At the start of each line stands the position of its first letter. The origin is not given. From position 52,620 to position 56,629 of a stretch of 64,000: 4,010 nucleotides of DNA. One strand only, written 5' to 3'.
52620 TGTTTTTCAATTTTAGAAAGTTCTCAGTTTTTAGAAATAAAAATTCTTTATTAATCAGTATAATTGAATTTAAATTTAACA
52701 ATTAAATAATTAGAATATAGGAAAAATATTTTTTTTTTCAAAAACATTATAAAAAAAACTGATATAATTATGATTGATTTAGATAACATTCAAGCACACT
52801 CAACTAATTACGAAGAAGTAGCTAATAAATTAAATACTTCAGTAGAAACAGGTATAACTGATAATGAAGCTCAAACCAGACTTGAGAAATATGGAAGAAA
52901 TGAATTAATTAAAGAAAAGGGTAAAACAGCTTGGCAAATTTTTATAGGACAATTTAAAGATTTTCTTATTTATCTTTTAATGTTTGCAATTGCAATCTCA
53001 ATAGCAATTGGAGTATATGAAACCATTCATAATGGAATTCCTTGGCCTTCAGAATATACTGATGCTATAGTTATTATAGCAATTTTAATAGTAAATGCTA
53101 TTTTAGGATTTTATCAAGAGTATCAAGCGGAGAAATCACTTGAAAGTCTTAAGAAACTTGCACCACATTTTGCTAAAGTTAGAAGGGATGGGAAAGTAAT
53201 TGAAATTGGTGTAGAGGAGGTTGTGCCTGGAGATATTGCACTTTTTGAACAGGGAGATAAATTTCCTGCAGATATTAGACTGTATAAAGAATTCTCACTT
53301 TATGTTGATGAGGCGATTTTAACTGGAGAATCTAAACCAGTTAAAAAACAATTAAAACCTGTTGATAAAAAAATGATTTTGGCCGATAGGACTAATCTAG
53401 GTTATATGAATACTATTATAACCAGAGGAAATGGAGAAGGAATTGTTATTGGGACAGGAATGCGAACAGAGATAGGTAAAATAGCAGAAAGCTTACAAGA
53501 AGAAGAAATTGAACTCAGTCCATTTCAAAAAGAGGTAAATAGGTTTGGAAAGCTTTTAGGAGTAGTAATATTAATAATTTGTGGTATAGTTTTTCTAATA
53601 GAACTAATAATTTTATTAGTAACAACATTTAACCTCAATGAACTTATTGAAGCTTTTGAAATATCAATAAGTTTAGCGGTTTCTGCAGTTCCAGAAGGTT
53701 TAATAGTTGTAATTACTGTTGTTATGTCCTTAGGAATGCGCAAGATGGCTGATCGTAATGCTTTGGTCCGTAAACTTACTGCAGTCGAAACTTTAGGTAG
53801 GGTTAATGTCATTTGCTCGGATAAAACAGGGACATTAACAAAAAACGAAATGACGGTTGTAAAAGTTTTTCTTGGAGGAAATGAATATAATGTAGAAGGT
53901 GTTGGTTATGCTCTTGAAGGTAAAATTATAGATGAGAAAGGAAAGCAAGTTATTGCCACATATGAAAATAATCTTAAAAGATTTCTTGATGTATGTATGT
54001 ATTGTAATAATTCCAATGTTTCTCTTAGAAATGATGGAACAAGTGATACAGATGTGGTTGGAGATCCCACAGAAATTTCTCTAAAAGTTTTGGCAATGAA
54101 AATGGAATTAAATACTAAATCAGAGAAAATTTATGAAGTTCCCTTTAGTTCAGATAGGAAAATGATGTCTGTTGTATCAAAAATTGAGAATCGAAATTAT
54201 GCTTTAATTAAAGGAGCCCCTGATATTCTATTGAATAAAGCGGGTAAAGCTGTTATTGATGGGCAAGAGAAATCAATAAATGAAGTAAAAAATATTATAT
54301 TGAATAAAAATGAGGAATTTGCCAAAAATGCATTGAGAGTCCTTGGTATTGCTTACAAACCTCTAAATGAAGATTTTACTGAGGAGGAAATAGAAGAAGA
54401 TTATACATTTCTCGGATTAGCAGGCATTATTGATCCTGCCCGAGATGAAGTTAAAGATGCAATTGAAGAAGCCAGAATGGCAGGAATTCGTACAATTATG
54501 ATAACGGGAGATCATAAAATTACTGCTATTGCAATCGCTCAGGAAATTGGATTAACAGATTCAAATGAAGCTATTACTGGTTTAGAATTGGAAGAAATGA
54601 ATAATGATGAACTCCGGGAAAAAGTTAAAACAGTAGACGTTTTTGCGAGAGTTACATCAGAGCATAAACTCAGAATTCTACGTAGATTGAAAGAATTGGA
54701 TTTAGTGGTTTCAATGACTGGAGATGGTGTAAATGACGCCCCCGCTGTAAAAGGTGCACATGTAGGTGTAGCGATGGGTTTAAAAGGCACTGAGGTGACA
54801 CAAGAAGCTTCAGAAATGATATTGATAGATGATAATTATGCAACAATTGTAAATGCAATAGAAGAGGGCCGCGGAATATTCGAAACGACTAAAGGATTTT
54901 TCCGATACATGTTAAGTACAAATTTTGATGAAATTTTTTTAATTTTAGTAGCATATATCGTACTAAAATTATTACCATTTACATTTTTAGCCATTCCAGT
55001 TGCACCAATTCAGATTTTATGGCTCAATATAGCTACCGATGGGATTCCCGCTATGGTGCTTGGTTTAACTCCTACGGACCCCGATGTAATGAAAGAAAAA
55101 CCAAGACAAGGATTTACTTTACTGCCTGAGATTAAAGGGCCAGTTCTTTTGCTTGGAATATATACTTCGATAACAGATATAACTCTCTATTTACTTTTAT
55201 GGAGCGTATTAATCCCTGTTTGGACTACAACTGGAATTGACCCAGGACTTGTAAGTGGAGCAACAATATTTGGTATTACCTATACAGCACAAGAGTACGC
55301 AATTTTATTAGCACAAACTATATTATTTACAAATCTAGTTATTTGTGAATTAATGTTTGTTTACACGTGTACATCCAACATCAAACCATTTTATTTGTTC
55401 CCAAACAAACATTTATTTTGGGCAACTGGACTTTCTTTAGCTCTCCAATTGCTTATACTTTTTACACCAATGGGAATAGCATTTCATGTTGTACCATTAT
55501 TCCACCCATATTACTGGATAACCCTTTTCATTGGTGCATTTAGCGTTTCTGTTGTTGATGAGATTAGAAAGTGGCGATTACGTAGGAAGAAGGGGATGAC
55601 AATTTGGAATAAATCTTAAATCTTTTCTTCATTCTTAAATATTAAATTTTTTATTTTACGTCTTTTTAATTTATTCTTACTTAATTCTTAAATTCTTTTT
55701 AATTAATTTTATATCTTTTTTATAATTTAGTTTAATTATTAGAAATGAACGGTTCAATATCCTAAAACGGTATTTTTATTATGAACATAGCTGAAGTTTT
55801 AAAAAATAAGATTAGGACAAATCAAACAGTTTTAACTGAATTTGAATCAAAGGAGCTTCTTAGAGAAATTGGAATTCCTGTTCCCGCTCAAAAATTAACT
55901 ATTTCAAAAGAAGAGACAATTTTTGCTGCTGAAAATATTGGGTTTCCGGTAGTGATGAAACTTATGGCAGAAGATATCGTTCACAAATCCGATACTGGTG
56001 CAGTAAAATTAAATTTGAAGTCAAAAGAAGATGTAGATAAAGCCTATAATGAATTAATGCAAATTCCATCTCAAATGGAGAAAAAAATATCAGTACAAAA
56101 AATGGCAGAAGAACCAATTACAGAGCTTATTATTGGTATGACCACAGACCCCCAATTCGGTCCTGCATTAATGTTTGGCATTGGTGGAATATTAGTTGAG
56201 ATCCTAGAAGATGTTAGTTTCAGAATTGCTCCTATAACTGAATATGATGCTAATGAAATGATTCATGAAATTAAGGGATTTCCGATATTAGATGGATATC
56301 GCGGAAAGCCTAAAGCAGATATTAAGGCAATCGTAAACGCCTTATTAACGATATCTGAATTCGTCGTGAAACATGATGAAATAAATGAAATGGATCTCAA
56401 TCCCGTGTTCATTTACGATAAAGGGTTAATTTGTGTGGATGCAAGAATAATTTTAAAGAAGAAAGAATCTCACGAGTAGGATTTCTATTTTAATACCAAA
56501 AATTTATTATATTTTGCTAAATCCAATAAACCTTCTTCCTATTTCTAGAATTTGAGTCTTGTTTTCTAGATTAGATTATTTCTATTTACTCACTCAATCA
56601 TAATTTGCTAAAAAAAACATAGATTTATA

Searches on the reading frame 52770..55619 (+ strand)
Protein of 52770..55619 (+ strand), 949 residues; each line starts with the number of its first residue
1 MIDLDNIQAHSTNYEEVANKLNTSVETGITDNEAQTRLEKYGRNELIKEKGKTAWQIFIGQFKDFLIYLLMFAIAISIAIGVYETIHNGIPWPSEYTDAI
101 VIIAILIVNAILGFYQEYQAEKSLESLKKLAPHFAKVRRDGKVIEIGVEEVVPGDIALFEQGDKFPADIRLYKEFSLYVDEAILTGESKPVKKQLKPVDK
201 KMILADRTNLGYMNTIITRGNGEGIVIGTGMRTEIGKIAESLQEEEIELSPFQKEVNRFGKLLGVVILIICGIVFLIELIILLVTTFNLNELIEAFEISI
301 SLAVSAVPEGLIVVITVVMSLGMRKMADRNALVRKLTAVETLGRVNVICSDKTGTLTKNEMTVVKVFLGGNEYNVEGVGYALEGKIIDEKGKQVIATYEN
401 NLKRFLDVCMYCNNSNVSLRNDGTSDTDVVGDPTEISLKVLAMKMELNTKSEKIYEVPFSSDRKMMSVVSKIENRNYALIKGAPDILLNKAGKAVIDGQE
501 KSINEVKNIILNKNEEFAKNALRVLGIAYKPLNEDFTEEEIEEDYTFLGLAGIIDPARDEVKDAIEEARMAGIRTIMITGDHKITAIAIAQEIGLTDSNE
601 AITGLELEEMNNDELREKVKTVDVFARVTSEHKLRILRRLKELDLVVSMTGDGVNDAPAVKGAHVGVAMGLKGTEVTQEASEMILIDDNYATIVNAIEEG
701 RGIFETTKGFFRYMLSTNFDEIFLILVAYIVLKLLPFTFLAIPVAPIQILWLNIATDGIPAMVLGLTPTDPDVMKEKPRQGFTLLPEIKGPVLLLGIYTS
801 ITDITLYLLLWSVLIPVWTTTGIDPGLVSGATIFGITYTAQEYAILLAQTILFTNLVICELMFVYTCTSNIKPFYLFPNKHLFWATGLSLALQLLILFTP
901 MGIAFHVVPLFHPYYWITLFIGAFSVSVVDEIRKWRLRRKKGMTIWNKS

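Call 73: search_protein_families(library=pfam, proteins=[window:52770-55619:+], max_evalue=0.0001)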
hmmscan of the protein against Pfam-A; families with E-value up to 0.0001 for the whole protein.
window:52770-55619:+ (949 aa): 5 families
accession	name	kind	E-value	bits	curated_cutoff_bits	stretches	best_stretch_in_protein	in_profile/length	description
PF00122.25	E1-E2_ATPase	-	3.4e-47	160.7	28.1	1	130-328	2-180/181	E1-E2 ATPase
PF00689.26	Cation_ATPase_C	-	3e-32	112.2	27.3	1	742-935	2-174/175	Cation transporting ATPase, C-terminus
PF00690.31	Cation_ATPase_N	-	1.9e-22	79.1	20.4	1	10-77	2-69/69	Cation transporter/ATPase, N-terminus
PF13246.12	Cation_ATPase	-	1.7e-17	63.6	21.7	1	411-491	2-88/91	Cation transport ATPase (P-type)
PF00702.32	Hydrolase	-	2e-16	61.4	26.4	1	494-663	38-190/191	haloacid dehalogenase-like hydrolase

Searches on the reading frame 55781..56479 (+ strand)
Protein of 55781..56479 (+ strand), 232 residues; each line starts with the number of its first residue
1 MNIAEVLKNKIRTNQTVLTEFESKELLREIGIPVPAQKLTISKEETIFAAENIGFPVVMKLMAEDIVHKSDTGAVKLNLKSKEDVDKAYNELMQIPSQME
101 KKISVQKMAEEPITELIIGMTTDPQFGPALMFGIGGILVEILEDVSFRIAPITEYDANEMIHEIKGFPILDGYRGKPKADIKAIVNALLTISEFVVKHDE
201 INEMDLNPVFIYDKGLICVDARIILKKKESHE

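Call 73: search_protein_families(library=pfam, proteins=[window:55781-56479:+], max_evalue=0.0001)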
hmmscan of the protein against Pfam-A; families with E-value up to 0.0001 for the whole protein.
window:55781-56479:+ (232 aa): 1 family
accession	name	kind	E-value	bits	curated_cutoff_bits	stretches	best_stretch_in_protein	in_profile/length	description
PF13549.11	ATP-grasp_5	-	7.2e-75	251.6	27.6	1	12-225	4-221/221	ATP-grasp domain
